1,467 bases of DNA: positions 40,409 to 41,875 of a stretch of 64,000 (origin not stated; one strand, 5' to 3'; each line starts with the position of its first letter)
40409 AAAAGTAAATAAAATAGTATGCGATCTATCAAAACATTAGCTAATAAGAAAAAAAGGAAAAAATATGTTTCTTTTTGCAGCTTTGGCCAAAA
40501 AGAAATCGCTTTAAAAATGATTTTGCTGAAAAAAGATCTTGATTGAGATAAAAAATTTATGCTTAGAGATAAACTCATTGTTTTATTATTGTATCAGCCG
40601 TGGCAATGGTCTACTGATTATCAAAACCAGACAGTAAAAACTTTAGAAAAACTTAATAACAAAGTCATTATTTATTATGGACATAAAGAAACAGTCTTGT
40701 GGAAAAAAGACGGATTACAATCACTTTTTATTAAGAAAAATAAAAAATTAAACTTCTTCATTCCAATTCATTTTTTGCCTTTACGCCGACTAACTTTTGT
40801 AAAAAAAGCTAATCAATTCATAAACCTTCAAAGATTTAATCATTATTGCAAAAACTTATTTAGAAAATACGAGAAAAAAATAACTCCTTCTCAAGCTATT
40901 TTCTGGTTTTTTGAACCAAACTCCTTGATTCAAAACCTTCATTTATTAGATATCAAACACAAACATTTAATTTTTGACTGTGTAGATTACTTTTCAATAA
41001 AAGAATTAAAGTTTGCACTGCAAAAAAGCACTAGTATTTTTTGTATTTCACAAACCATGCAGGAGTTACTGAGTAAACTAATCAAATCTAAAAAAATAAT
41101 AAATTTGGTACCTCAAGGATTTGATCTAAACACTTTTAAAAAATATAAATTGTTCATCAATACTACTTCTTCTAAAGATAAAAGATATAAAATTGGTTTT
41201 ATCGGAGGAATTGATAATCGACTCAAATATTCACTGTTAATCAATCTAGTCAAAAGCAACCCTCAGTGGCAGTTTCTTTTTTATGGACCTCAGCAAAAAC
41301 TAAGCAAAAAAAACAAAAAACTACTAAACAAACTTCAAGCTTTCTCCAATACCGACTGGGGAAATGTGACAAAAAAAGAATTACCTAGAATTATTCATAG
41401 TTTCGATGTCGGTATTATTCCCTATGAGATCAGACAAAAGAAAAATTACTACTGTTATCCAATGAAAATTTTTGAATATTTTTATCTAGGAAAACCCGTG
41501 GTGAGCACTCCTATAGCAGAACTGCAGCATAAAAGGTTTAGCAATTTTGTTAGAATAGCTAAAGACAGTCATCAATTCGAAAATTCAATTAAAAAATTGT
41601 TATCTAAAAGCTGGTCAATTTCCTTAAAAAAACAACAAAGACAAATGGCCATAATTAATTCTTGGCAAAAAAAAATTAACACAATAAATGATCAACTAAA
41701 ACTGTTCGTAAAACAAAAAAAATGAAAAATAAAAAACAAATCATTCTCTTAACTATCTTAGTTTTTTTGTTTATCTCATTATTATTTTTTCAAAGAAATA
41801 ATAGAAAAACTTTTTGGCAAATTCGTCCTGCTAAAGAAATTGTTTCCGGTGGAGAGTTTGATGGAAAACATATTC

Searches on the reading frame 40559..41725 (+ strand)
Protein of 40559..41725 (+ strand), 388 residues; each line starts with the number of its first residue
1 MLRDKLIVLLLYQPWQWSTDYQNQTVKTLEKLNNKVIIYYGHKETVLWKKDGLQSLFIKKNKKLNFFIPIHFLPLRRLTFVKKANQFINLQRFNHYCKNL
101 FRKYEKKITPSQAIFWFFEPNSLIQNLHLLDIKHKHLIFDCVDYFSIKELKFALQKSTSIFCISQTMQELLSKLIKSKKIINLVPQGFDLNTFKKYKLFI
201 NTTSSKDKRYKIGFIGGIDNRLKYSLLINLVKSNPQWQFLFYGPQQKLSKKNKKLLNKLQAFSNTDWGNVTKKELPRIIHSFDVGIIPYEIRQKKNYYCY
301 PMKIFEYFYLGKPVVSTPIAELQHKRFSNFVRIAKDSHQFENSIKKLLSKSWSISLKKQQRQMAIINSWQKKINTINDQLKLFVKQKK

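Call 16: search_protein_families(library=pfam, proteins=[window:40559-41725:+], max_evalue=0.01)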
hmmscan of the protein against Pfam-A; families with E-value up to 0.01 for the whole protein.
window:40559-41725:+ (388 aa): 3 families
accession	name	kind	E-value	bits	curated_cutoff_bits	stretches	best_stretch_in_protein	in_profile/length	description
PF13692.12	Glyco_trans_1_4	-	6.7e-09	36.6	27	1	211-349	3-141/142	Glycosyl transferases group 1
PF00534.26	Glycos_transf_1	-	1.6e-06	28.2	26.4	1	204-357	10-160/172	Glycosyl transferases group 1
PF13524.12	Glyco_trans_1_2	-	0.0041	17.5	25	1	227-349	5-113/144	Glycosyl transferase-like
